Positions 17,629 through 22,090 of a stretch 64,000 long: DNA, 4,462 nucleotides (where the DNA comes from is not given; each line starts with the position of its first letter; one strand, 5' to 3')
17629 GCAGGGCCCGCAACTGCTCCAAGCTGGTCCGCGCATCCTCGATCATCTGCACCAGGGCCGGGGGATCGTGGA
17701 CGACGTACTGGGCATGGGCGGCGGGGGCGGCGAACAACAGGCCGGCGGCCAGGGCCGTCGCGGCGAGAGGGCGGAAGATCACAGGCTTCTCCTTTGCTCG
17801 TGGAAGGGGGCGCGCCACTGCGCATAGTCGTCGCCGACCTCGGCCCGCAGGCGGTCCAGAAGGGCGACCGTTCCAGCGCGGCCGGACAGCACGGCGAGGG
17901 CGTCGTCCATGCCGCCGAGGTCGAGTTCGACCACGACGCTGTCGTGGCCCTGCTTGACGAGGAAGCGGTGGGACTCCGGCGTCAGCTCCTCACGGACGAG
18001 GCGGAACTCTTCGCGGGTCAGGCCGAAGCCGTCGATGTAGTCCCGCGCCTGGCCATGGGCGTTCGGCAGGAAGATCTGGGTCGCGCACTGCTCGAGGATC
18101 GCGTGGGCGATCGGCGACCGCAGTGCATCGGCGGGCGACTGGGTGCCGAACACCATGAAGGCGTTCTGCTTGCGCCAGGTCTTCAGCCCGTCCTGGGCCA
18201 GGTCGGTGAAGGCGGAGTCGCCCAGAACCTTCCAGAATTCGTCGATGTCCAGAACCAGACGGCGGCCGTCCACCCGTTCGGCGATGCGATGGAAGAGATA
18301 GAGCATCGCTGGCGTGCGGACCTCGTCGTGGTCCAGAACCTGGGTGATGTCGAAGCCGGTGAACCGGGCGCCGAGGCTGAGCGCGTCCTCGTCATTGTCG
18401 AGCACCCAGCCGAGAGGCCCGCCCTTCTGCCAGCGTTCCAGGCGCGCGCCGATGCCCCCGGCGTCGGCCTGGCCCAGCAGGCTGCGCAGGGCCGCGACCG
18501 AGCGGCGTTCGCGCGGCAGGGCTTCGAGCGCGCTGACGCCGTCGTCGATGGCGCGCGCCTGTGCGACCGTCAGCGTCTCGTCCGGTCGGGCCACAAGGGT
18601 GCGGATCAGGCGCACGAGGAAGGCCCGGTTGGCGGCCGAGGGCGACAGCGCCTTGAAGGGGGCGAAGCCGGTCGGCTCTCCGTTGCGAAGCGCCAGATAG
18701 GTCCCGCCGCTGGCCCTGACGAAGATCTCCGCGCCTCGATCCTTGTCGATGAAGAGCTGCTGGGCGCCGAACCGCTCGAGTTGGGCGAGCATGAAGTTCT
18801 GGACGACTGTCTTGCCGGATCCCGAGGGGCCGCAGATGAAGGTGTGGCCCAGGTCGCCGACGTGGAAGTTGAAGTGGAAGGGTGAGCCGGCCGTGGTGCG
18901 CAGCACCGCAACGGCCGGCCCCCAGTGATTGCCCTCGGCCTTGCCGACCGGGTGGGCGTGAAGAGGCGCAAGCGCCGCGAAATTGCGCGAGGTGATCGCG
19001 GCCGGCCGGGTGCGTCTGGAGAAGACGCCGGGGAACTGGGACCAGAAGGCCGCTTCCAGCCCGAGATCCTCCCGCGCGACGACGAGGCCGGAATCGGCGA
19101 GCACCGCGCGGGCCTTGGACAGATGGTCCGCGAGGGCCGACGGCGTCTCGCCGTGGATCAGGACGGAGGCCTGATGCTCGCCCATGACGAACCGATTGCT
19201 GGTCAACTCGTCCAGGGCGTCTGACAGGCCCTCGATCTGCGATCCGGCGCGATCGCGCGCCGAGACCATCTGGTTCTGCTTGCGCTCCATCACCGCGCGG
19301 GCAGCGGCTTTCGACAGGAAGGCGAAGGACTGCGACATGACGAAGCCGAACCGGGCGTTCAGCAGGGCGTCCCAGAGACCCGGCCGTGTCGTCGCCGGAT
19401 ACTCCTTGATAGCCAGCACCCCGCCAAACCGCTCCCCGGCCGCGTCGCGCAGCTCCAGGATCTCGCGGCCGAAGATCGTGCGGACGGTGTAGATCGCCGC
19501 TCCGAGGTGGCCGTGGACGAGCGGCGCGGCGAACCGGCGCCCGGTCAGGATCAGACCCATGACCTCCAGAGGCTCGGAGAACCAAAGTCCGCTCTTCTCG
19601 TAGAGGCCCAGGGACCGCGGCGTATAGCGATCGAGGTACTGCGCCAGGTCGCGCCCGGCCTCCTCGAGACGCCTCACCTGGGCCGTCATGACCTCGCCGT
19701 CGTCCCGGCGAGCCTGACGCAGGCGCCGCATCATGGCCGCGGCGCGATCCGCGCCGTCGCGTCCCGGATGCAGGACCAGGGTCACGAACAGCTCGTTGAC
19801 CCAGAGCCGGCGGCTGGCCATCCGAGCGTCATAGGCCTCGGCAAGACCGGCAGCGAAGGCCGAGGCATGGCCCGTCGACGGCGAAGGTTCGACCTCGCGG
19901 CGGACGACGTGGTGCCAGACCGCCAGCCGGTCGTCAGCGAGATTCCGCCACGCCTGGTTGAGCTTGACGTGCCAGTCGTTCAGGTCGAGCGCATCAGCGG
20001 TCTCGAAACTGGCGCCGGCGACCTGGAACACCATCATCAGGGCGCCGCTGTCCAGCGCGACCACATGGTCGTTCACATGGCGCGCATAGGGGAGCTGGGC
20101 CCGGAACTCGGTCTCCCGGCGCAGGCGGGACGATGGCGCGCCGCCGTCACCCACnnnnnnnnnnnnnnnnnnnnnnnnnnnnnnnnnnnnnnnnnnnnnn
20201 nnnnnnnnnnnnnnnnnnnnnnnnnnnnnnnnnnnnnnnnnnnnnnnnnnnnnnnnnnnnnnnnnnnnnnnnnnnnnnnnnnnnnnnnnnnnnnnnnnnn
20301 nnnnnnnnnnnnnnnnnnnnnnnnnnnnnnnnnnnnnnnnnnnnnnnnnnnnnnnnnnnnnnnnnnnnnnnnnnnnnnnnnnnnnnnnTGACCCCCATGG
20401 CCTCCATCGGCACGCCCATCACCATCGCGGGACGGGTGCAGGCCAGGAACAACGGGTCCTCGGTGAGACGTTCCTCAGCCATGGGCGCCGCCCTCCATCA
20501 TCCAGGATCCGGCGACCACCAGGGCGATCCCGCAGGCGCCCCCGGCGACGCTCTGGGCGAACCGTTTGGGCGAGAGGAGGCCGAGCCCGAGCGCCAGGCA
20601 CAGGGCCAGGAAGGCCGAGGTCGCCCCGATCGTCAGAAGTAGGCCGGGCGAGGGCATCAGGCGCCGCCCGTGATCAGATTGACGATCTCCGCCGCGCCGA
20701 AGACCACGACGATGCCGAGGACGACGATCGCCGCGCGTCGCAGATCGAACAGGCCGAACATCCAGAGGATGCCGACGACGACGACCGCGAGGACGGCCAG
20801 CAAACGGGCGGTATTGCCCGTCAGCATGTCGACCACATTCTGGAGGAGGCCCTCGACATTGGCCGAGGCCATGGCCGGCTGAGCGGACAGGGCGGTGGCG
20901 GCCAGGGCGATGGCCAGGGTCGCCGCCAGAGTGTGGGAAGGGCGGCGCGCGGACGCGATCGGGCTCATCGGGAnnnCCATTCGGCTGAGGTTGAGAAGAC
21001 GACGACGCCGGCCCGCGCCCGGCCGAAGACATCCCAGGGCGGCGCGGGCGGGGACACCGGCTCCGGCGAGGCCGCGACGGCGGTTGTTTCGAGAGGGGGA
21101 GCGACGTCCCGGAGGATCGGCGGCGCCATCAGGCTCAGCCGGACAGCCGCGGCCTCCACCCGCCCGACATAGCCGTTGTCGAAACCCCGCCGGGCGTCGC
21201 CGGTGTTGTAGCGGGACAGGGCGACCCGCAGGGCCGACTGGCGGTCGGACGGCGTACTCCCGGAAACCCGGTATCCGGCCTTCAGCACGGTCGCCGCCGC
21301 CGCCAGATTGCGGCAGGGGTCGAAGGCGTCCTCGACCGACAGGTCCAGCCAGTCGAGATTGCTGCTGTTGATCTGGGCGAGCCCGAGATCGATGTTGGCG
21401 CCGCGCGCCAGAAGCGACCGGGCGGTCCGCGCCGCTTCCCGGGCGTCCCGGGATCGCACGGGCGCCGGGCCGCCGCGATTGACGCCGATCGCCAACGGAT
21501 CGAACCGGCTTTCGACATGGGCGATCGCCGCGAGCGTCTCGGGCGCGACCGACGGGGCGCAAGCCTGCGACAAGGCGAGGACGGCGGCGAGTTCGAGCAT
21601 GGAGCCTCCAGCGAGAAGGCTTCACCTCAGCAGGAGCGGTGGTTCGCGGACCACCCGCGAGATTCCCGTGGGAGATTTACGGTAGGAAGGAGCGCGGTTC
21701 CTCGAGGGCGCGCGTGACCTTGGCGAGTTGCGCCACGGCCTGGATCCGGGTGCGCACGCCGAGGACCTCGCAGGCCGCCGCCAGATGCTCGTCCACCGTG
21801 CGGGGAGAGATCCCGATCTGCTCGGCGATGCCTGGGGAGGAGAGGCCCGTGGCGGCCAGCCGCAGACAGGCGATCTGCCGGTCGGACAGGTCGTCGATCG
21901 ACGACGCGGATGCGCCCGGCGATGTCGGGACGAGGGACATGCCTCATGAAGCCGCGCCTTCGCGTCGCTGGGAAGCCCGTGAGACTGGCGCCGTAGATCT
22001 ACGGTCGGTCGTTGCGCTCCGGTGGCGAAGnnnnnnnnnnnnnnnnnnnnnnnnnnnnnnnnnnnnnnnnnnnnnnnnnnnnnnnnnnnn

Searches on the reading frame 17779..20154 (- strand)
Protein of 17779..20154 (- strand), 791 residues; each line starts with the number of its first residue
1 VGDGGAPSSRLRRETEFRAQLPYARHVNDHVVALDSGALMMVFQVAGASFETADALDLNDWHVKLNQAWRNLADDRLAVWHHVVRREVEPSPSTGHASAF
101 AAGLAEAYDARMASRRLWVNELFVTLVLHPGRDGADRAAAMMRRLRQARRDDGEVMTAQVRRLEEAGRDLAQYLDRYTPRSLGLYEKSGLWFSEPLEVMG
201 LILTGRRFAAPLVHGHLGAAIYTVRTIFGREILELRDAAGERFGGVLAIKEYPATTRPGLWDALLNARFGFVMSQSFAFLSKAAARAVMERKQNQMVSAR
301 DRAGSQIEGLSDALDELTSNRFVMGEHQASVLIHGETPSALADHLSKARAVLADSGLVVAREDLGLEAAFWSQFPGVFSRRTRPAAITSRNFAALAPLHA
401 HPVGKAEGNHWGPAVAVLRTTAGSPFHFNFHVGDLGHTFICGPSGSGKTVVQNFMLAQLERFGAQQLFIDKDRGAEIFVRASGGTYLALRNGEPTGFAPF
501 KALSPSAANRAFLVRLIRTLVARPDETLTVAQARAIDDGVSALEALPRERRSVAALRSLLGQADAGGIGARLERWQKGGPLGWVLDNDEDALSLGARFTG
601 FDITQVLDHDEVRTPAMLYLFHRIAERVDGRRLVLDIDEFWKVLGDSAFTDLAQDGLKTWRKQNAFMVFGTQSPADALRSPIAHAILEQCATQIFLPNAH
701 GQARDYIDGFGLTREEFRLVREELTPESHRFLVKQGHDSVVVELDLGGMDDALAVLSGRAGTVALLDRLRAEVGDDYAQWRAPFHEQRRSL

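Call 61: search_dna_similar(query=window:17779-20154:-, collection=plasmids, mode=protein, max_rows=25)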
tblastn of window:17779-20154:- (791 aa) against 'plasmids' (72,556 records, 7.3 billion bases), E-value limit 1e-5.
The search stops at 5000 records and this limit was reached: more records match than are counted here, and every count below describes the 5000 best-scoring records only.
Records with a match: at least 5000; places in all: 5366; records where one place covers at least 80% of the query: 4886.
Best place of each record, by identity: 60-80% 7; <60% 4993.
By first word of the organism name: Escherichia 1479; Klebsiella 826; Salmonella 323; Enterobacter 247; Agrobacterium 231; Campylobacter 215; Rhizobium 213; Citrobacter 167; Sinorhizobium 120; Phaeobacter 72; and 163 more.
By predicted mobility (MOB-suite, as given by PLSDB): conjugative 4226; non-mobilizable 527; mobilizable 247.
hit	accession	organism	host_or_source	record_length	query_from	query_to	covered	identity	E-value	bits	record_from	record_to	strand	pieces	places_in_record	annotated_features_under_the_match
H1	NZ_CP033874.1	Caulobacter sp. FWC26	whole organism,isolated from activated ...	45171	11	787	98%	67.7%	0e+0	1056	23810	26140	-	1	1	VirB4 family type IV secretion/conjugal transfer ATPase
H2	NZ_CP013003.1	Caulobacter henricii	pond water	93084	11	786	98%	67.3%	0e+0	1047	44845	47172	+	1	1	VirB4 family type IV secretion/conjugal transfer ATPase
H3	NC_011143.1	Phenylobacterium zucineum HLK1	-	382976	7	791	99%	65.3%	0e+0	1031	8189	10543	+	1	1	VirB4 family type IV secretion/conjugal transfer ATPase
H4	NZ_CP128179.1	Sphingobium baderi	mixed culture,activated sludge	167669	7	790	99%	60.1%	0e+0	910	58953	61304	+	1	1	VirB4 family type IV secretion/conjugal transfer ATPase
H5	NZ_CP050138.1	Sphingomonas sp. CL5.1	-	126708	7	790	99%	59.9%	0e+0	926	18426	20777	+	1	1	VirB4 family type IV secretion/conjugal transfer ATPase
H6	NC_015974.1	Sphingobium sp. SYK-6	-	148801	7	790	99%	59.9%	0e+0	907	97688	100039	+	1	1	VirB4 family type IV secretion/conjugal transfer ATPase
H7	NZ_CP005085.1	Sphingobium sp. TKS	-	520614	7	790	99%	59.9%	0e+0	907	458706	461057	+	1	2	VirB4 family type IV secretion/conjugal transfer ATPase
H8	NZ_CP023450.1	Rhizorhabdus dicambivorans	soil sample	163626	7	790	99%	59.8%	0e+0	904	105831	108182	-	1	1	VirB4 family type IV secretion/conjugal transfer ATPase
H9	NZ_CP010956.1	Sphingobium sp. YBL2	cell culture,soil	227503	7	790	99%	59.8%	0e+0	904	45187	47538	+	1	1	VirB4 family type IV secretion/conjugal transfer ATPase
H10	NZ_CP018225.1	Tardibacter chloracetimidivorans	whole organism,soil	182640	7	790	99%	59.8%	0e+0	904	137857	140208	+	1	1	VirB4 family type IV secretion/conjugal transfer ATPase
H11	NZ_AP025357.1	Sphingobium sp. TA15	-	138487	7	790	99%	59.8%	0e+0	904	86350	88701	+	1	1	VirB4 family type IV secretion/conjugal transfer ATPase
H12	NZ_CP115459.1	Sphingobium yanoikuyae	cell culture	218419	7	788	99%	59.8%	0e+0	912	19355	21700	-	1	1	VirB4 family type IV secretion/conjugal transfer ATPase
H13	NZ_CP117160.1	Sphingobium sp. AntQ-1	Genomic DNA,PAH-contaminated soil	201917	7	790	99%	59.7%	0e+0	920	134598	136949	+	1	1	VirB4 family type IV secretion/conjugal transfer ATPase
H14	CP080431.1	Sphingomonas sp. DS-9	-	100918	7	790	99%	59.7%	0e+0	896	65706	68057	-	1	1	record has no annotation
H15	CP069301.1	Bradyrhizobium sp. PSBB068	monoisolate,Minnesota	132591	13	788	98%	60.3%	0e+0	923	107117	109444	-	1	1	VirB4 family type IV secretion/conjugal transfer ATPase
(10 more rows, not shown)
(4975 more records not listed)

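Call 62: get_annotated_region(hit=H1, flank=12000)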
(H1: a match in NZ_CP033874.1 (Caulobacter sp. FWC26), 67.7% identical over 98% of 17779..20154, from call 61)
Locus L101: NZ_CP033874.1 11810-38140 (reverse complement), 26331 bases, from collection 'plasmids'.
description: Caulobacter sp. FWC26 plasmid p2
organism: Caulobacter sp. FWC26 (NCBI taxid 69665)
taxonomy: Bacteria; Pseudomonadota; Alphaproteobacteria; Caulobacterales; Caulobacteraceae; Caulobacter; Caulobacter sp. FWC26
host: -; source: whole organism,isolated from activated sludge collected at the Gold Bar wastewater treatment facility; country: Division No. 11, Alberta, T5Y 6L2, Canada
typing (MOB-suite, as given by PLSDB): mobilizable; relaxase MOBP
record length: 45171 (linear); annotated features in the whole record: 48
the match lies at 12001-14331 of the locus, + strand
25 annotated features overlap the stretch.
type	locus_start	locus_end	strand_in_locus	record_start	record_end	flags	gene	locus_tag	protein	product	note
CDS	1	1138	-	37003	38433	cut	-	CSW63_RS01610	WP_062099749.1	YncE family protein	-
CDS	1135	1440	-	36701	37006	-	-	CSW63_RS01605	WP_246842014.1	DUF305 domain-containing protein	-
CDS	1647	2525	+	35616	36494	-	-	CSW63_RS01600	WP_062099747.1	LysR family transcriptional regulator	-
CDS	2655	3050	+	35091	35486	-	-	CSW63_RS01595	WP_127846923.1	hypothetical protein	-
CDS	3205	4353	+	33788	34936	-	-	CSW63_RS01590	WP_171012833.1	TDT family transporter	-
CDS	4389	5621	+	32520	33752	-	-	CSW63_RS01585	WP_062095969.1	molybdopterin-dependent oxidoreductase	-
CDS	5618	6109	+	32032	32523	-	-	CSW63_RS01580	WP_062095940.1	hypothetical protein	-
CDS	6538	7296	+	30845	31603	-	-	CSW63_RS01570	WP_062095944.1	SOS response-associated peptidase family protein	GO:0006974 - DNA damage response [Evidence IEA]; GO:0018142 - protein-DNA covalent cross-linking [Evidence IEA]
CDS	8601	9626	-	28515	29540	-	-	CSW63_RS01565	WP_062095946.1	replication initiator protein A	-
CDS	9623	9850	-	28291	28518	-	-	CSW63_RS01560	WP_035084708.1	ribbon-helix-helix domain-containing protein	-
CDS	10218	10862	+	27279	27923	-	-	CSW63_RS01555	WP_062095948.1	lytic transglycosylase domain-containing protein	-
CDS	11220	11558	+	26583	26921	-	-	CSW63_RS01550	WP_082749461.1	TrbC/VirB2 family protein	-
CDS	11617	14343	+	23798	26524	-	-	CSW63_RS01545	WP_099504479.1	VirB4 family type IV secretion/conjugal transfer ATPase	-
CDS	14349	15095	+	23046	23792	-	virB5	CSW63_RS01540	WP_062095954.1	P-type DNA transfer protein VirB5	-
CDS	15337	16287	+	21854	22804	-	-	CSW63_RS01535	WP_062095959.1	type IV secretion system protein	-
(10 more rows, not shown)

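Call 63: get_annotated_region(hit=H3, flank=12000)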
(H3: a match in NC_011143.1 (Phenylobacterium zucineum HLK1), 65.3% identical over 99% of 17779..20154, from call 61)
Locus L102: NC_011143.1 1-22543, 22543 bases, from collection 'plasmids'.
description: Phenylobacterium zucineum HLK1 plasmid unnamed, complete sequence
organism: Phenylobacterium zucineum HLK1 (NCBI taxid 450851)
taxonomy: Bacteria; Pseudomonadota; Alphaproteobacteria; Caulobacterales; Caulobacteraceae; Phenylobacterium; Phenylobacterium zucineum; Phenylobacterium zucineum HLK1
host: -; source: -; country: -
typing (MOB-suite, as given by PLSDB): conjugative; replicon rep_cluster_534; relaxase MOBP; mating-pair formation MPF_T
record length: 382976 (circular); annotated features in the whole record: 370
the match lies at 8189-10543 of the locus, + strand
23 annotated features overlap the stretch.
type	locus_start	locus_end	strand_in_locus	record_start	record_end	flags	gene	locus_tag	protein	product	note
CDS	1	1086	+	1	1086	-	-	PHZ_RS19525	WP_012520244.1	replication initiation protein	GO:0006270 - DNA replication initiation [Evidence IEA]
CDS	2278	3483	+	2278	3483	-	-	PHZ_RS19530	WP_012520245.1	AAA family ATPase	-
CDS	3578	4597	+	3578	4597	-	-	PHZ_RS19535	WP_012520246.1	ParB/RepB/Spo0J family partition protein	GO:0007059 - chromosome segregation [Evidence IEA]; GO:0000910 - cytokinesis [Evidence IEA]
CDS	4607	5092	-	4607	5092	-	-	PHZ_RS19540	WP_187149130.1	thermonuclease family protein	-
CDS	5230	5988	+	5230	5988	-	-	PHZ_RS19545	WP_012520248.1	LuxR family transcriptional regulator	-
CDS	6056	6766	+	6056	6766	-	-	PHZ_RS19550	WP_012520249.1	acyl-homoserine-lactone synthase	-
CDS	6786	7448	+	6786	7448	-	-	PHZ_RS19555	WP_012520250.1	lytic transglycosylase domain-containing protein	-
CDS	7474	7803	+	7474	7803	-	-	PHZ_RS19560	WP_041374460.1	TrbC/VirB2 family protein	-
CDS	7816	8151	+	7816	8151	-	-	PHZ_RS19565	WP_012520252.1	type IV secretion system protein VirB3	-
CDS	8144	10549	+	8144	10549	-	-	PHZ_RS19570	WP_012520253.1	VirB4 family type IV secretion/conjugal transfer ATPase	-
CDS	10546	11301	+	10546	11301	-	-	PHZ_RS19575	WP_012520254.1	type IV secretion system protein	-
CDS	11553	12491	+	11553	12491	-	-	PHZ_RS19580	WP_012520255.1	type IV secretion system protein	-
CDS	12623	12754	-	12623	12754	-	-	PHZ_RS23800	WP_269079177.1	hypothetical protein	-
CDS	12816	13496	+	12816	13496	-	-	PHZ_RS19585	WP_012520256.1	VirB8/TrbF family protein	-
CDS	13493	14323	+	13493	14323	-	virB9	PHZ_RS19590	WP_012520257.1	P-type conjugative transfer protein VirB9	-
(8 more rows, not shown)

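Call 64: get_annotated_region(hit=H2, flank=9000)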
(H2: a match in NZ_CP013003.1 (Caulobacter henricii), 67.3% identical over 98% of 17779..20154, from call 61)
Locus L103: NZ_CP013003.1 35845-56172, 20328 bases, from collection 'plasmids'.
description: Caulobacter henricii strain CB4 plasmid pCB4, complete sequence
organism: Caulobacter henricii (NCBI taxid 69395)
taxonomy: Bacteria; Pseudomonadota; Alphaproteobacteria; Caulobacterales; Caulobacteraceae; Caulobacter; Caulobacter henricii
host: -; source: pond water; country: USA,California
typing (MOB-suite, as given by PLSDB): mobilizable; relaxase MOBP
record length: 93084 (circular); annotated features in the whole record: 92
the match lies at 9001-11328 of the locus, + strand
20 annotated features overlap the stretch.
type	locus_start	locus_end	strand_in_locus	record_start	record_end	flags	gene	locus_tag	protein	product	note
CDS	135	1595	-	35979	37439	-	-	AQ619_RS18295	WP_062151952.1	bifunctional DNA primase/polymerase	-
CDS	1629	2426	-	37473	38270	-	-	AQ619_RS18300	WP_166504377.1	hypothetical protein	-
CDS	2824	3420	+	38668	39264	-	-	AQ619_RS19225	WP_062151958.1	hypothetical protein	-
CDS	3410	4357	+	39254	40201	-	-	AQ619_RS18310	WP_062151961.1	nucleotidyl transferase AbiEii/AbiGii toxin family protein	-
CDS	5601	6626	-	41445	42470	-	-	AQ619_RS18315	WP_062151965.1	replication initiator protein A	-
CDS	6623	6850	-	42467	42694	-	-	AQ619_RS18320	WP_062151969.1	ribbon-helix-helix domain-containing protein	-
CDS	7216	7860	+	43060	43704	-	-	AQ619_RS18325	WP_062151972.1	lytic transglycosylase domain-containing protein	-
CDS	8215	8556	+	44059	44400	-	-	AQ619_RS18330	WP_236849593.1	TrbC/VirB2 family protein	-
CDS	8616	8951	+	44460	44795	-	-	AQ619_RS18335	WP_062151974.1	type IV secretion system protein VirB3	-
CDS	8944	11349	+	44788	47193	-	-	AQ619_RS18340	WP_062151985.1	VirB4 family type IV secretion/conjugal transfer ATPase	-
CDS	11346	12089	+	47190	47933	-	virB5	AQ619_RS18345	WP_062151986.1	P-type DNA transfer protein VirB5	-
CDS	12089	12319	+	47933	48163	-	-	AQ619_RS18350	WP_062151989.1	EexN family lipoprotein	-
CDS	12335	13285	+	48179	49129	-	-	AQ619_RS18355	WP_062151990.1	type IV secretion system protein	-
CDS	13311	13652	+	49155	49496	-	-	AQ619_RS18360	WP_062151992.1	hypothetical protein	-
CDS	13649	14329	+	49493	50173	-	-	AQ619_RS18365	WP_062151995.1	VirB8/TrbF family protein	-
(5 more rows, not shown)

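Call 65: get_annotated_region(hit=H4, flank=9000)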
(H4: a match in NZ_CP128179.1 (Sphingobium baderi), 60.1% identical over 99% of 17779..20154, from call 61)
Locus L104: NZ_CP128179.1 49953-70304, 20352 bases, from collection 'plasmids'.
description: Sphingobium baderi strain SC-1 plasmid unnamed2, complete sequence
organism: Sphingobium baderi (NCBI taxid 1332080)
taxonomy: Bacteria; Pseudomonadota; Alphaproteobacteria; Sphingomonadales; Sphingomonadaceae; Sphingobium; Sphingobium baderi
host: -; source: mixed culture,activated sludge; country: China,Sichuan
typing (MOB-suite, as given by PLSDB): conjugative; replicon rep_cluster_647; relaxase MOBP; mating-pair formation MPF_T
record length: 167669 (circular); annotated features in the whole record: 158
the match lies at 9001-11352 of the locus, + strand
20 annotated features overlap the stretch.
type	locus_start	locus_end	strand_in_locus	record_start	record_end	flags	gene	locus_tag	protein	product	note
CDS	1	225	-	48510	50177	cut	-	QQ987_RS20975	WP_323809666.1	Mu transposase C-terminal domain-containing protein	-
CDS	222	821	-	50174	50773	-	-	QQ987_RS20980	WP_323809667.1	TnsA endonuclease N-terminal domain-containing protein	-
CDS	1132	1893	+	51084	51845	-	-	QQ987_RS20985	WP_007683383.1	LuxR family transcriptional regulator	-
CDS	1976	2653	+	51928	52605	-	-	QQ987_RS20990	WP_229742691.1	LuxR family transcriptional regulator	-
CDS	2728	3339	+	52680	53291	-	-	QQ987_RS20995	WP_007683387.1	acyl-homoserine-lactone synthase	-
CDS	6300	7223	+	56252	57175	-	-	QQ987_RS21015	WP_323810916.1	phytanoyl-CoA dioxygenase family protein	-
CDS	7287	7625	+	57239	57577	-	-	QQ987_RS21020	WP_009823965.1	hypothetical protein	-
CDS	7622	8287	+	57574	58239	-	-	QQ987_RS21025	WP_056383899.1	lytic transglycosylase domain-containing protein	-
CDS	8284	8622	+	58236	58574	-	-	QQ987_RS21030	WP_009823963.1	TrbC/VirB2 family protein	-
CDS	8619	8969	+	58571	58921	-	-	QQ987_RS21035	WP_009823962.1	VirB3 family type IV secretion system protein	-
CDS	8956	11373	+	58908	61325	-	-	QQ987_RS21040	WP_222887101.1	VirB4 family type IV secretion/conjugal transfer ATPase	-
CDS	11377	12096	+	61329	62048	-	-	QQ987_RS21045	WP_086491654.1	type IV secretion system protein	-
CDS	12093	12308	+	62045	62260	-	-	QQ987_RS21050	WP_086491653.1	EexN family lipoprotein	-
CDS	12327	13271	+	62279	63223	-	-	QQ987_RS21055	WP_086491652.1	type IV secretion system protein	-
CDS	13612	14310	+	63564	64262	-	-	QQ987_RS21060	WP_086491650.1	VirB8/TrbF family protein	-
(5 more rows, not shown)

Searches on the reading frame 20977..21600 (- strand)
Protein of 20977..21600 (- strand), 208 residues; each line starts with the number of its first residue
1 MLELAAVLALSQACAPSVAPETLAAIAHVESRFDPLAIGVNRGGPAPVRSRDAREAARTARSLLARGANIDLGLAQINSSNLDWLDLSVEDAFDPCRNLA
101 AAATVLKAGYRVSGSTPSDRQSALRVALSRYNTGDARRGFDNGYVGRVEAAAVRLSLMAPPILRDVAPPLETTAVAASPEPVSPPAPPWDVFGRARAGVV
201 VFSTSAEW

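Call 97: find_related_loci(query=A4, collection=metagenome_contigs, flank=10000)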
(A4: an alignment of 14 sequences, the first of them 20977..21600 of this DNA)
Query A4 (208 aa) in metagenome_contigs; peptide patterns used: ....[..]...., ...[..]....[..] (x = any residue, [..] = any of these).
600 stretches matched a pattern (row limit reached: there are more); 582 encode a relative of the query (tblastn E <= 1e-3); the best 80 are kept; 80 distinct loci.
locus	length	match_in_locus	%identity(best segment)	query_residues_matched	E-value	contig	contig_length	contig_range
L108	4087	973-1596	93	1-208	9e-124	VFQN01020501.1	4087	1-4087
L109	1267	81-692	73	1-207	1e-98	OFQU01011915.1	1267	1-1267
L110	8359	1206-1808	78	1-207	2e-87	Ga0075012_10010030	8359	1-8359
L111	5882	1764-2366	78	1-207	2e-87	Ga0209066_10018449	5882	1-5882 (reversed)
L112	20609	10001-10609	78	1-207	6e-84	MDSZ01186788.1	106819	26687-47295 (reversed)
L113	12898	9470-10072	76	1-207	2e-83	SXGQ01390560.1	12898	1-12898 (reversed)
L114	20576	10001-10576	74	16-207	3e-81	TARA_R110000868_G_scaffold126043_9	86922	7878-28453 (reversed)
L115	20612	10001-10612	78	1-207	8e-81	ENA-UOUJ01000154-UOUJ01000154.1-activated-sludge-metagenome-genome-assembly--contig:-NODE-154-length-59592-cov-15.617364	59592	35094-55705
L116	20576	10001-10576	74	16-207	3e-81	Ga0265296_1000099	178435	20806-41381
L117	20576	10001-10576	74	16-207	3e-81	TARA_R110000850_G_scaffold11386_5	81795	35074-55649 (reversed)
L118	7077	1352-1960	71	1-206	2e-78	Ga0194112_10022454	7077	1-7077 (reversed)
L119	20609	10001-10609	70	1-206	2e-78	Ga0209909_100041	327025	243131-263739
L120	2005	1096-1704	66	1-207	2e-79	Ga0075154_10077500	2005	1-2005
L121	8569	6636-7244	72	1-206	4e-75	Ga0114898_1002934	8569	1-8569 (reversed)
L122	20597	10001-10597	64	1-205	2e-72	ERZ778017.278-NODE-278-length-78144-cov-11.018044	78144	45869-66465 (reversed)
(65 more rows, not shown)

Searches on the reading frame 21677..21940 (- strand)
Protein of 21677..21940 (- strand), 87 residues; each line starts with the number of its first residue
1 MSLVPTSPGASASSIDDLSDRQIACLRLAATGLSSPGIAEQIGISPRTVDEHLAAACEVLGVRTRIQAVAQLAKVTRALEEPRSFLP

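Call 45: search_protein_families(library=pfam, proteins=[window:21677-21940:-], max_evalue=10)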
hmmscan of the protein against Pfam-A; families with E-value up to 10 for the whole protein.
window:21677-21940:- (87 aa): 15 families
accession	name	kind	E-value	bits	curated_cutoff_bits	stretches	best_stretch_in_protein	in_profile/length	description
PF00196.25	GerE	-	4.6e-12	45.8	23.5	1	17-69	2-54/57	Bacterial regulatory proteins, luxR family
PF13384.12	HTH_23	-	9.3e-06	25.8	24.6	1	20-50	5-35/50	Homeodomain-like domain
PF08281.18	Sigma70_r4_2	-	4.8e-05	23.4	25.7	1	15-57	8-51/54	Sigma-70, region 4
PF04967.18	HTH_10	-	0.00013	22.1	23.1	1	38-57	29-48/53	HTH DNA binding domain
PF13551.12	HTH_29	-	0.0017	18.8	28.1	1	23-53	2-33/64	Winged helix-turn helix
PF14493.12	HTH_40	-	0.0069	17.1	27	1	26-59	6-39/89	Helix-turn-helix domain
PF12840.13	HTH_20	-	0.018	15.5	27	1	27-54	12-40/51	Helix-turn-helix domain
PF08279.18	HTH_11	-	0.025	14.9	25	1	25-67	8-47/55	HTH domain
PF01022.26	HTH_5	-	0.047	14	22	1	37-54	20-37/47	Bacterial regulatory protein, arsR family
PF13412.12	HTH_24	-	0.061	13.3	21.9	1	32-54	17-39/48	Winged helix-turn-helix DNA-binding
PF13518.12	HTH_28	-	0.062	13.8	25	1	23-51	3-31/52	Helix-turn-helix domain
PF13556.12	HTH_30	-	0.074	13.3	27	1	31-64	11-44/59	PucR C-terminal helix-turn-helix domain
PF07638.17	Sigma70_ECF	-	0.083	13.2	21.1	1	19-58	137-177/185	ECF sigma factor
PF12434.13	Malate_DH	-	0.14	12.5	21.5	1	6-30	2-25/32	Malate dehydrogenase enzyme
PF17411.7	SmaI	-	0.31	10.9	27.3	1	13-64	3-54/240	Type II site-specific deoxyribonuclease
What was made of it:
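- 21677..21940 (-): LuxR_L: 87-aa GerE-only regulator between p160 and virB1. PF00196 45.8 bits (call 45).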
